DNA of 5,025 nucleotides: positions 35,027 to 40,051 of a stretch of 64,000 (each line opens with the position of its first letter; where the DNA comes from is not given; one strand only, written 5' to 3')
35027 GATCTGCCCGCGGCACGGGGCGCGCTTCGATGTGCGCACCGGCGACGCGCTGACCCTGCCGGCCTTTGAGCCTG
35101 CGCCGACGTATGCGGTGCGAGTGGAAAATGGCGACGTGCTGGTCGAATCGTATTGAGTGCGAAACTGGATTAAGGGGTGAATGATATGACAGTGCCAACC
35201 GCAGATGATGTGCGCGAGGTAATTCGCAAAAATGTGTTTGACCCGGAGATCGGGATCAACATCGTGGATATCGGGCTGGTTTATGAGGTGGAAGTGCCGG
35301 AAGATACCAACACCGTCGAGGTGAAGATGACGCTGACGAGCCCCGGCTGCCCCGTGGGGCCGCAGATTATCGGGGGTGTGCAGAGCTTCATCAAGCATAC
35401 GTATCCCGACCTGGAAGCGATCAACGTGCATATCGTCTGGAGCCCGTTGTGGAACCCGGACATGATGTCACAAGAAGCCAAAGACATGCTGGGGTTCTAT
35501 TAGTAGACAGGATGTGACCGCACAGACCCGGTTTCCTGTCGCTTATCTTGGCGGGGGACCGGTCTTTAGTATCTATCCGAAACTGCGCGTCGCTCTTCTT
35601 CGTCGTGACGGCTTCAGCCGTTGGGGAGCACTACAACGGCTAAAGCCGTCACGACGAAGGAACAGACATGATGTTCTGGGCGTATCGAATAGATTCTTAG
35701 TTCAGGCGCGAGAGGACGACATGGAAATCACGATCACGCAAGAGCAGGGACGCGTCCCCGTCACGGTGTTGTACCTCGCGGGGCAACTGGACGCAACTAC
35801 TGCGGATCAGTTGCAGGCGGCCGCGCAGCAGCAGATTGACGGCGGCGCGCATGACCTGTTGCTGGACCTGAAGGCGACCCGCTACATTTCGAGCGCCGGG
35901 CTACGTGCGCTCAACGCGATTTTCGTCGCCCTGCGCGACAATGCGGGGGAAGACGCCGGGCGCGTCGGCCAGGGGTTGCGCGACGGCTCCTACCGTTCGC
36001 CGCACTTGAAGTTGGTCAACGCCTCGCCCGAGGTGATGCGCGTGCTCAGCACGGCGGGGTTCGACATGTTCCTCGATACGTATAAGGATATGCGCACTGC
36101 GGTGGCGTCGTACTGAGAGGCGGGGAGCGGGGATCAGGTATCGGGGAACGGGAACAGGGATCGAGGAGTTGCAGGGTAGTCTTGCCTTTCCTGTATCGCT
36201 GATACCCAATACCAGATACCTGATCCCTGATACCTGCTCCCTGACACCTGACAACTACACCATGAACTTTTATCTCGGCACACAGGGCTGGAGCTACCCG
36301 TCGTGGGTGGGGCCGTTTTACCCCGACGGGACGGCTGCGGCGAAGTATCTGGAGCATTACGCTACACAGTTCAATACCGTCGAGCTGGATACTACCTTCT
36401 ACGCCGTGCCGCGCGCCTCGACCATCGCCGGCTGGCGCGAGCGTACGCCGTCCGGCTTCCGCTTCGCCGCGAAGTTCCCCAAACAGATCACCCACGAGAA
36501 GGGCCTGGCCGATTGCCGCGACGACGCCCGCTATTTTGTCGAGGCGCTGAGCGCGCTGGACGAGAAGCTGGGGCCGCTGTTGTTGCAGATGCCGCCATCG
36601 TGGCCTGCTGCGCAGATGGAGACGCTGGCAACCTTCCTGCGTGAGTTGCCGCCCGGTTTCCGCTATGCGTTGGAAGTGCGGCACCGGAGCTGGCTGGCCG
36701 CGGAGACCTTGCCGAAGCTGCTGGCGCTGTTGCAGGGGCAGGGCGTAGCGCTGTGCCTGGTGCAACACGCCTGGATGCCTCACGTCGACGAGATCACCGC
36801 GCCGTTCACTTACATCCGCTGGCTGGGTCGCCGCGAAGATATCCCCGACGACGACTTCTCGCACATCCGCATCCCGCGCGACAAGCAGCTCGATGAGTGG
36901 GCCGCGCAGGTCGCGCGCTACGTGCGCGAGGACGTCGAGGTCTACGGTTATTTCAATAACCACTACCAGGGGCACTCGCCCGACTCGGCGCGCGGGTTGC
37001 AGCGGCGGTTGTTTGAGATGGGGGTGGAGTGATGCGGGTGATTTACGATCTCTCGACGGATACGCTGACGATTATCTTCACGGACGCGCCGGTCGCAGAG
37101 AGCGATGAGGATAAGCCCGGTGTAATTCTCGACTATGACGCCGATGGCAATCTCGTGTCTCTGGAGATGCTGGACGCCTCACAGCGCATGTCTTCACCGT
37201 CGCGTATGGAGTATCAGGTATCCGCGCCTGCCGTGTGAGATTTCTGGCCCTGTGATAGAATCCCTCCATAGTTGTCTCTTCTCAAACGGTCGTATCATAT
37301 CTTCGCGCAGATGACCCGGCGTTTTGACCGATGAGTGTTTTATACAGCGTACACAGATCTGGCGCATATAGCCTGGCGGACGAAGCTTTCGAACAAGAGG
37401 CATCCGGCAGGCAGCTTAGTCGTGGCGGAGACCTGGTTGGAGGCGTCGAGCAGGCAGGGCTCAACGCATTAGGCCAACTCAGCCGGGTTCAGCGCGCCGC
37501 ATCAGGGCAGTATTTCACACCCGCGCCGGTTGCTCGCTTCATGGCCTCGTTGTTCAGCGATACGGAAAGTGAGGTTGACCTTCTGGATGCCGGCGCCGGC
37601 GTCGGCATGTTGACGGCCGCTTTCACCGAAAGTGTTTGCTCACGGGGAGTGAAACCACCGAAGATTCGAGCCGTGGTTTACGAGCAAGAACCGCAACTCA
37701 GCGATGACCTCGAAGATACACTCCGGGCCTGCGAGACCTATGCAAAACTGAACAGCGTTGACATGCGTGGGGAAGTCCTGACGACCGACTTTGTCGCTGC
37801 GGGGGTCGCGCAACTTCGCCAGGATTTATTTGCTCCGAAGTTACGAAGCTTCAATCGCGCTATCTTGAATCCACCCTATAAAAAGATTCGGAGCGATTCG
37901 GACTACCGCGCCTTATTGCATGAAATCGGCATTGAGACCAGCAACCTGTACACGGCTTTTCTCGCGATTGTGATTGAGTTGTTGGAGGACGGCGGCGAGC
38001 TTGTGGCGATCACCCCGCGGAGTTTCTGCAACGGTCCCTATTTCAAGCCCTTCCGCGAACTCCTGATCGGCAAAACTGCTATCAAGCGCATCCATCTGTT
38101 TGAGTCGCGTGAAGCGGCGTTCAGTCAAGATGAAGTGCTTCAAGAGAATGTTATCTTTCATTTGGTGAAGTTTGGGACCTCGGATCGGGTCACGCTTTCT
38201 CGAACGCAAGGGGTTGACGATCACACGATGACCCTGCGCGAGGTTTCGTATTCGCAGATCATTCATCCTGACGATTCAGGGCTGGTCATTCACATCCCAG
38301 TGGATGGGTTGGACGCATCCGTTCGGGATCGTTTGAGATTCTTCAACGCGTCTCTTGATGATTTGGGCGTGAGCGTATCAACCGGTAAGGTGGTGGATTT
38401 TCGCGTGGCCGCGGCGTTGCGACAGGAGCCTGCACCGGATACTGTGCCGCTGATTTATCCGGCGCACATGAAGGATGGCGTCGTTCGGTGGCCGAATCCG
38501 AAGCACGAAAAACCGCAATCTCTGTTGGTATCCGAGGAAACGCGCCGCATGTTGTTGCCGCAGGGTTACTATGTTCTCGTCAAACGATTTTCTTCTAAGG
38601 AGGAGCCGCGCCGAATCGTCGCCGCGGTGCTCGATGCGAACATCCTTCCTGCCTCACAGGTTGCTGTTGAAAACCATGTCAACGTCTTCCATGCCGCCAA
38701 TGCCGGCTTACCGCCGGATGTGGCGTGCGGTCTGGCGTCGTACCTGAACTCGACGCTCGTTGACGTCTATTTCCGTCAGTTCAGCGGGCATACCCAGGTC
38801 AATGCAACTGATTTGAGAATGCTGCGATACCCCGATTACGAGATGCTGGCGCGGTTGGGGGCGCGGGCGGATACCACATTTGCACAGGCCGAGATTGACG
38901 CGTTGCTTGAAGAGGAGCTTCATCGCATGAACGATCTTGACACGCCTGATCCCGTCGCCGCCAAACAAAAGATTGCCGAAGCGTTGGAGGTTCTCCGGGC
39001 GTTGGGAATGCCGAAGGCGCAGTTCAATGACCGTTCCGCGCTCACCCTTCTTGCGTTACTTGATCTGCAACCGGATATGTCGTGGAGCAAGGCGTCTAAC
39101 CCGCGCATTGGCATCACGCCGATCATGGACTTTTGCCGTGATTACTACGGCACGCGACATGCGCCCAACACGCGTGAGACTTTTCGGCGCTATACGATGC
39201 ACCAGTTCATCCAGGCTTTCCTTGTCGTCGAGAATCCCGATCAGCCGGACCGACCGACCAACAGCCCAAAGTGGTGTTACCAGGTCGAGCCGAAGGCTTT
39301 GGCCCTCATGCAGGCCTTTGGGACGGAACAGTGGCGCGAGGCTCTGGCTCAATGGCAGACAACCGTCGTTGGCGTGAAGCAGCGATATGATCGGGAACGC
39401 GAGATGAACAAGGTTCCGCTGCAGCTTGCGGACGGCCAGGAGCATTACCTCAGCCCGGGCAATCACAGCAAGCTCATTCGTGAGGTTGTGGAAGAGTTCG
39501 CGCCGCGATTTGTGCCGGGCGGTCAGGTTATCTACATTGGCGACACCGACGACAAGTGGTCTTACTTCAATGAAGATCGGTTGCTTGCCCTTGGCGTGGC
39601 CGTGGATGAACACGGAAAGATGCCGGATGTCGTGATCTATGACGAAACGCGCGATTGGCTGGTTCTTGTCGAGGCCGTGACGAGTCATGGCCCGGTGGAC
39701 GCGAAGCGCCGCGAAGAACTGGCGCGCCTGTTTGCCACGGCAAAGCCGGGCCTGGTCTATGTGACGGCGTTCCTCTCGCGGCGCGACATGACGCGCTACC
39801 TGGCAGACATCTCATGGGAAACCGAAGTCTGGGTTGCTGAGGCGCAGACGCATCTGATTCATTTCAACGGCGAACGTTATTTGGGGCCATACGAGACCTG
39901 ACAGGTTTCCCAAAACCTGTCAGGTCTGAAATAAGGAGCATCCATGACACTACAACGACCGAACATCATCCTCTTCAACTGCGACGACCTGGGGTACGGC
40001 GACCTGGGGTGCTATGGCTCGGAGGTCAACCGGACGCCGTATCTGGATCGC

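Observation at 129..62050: Nearly every intergenic gap carries hairpin or palindromic elements from at least 6-8 families, many built from tandem 7-13 nt words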

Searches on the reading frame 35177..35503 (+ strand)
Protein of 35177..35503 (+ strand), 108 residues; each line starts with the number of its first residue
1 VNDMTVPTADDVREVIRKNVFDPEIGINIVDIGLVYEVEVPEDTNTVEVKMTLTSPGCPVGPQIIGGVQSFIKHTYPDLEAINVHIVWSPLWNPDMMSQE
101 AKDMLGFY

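Call 39: search_protein_families(library=pfam, proteins=[window:35177-35503:+], max_evalue=0.00001)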
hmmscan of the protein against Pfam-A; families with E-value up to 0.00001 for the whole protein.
window:35177-35503:+ (108 aa): 1 family
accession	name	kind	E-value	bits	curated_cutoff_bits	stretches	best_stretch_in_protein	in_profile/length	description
PF01883.24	FeS_assembly_P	-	5.4e-14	52.7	23.5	1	11-85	3-72/73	Iron-sulfur cluster assembly protein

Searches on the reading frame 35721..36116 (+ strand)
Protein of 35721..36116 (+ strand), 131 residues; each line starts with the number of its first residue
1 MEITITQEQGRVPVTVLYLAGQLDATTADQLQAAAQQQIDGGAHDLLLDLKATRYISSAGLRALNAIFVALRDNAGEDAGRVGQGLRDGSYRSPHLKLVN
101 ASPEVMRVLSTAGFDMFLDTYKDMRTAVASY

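Call 39: search_protein_families(library=pfam, proteins=[window:35721-36116:+], max_evalue=0.00001)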
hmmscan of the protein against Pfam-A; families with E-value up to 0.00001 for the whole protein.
window:35721-36116:+ (131 aa): 2 families
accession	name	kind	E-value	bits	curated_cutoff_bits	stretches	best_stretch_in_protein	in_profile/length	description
PF01740.26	STAS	-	5.6e-14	52.2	22.6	1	8-76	6-73/106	STAS domain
PF13466.11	STAS_2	-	1.1e-06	29.2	29.2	0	18-64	2-47/80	STAS domain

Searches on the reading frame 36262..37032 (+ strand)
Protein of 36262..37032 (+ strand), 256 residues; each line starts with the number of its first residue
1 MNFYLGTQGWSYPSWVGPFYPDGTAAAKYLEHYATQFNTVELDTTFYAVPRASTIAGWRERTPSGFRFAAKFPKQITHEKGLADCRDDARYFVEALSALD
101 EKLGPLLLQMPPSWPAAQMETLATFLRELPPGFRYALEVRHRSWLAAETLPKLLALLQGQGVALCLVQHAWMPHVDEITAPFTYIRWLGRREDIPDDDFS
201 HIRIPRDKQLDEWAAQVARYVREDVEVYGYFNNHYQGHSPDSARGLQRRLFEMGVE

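Call 39: search_protein_families(library=pfam, proteins=[window:36262-37032:+], max_evalue=0.00001)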
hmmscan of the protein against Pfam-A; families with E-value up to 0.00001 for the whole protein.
window:36262-37032:+ (256 aa): 1 family
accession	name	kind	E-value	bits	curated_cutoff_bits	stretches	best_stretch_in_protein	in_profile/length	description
PF01904.24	DUF72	-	3.7e-67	227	25.3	1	20-248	1-216/217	Protein of unknown function DUF72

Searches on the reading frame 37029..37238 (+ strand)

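Call 39: search_protein_families(library=pfam, proteins=[window:37029-37238:+], max_evalue=0.00001)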
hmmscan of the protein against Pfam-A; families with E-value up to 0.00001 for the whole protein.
window:37029-37238:+ (69 aa): 1 family
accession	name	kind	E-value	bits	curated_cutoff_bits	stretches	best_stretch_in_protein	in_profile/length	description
PF10049.14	DUF2283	-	3.1e-16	59.7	23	1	4-51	2-49/49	Protein of unknown function (DUF2283)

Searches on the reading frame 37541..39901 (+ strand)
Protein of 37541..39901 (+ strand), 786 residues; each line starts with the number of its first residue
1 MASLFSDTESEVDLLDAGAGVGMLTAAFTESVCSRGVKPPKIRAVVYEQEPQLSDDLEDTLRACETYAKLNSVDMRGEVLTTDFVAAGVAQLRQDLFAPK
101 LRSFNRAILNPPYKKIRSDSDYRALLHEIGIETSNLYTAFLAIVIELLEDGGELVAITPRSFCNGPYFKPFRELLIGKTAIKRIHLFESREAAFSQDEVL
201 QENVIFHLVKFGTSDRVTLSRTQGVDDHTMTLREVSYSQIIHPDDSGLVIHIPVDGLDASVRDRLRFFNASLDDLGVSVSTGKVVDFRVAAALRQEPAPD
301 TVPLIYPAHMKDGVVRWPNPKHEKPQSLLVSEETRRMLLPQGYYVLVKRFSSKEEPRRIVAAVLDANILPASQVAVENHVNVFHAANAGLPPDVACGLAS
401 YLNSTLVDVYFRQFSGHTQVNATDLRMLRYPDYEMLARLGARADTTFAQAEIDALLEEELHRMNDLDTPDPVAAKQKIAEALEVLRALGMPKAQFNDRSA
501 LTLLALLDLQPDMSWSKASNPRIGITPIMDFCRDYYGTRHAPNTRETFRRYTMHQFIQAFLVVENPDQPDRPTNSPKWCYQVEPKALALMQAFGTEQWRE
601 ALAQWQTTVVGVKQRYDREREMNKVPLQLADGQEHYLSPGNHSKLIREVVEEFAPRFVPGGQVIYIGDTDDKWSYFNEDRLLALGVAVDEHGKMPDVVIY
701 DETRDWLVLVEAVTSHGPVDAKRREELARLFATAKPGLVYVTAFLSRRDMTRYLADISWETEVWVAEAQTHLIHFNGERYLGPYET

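Call 39: search_protein_families(library=pfam, proteins=[window:37541-39901:+], max_evalue=0.00001)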
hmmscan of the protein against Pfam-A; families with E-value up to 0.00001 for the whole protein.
window:37541-39901:+ (786 aa): 3 families
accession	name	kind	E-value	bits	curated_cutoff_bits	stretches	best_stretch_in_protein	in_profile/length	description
PF06616.17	BsuBI_PstI_RE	-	6.7e-62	207.9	27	1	625-778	1-154/154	BsuBI/PstI restriction endonuclease domain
PF17728.7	BsuBI_PstI_RE_N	-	1.8e-51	174.1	27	1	476-608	2-134/140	BsuBI/PstI restriction endonuclease HTH domain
PF07669.17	Eco57I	-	1.2e-10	42.2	25.3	1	103-190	74-168/171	Eco57I restriction-modification methylase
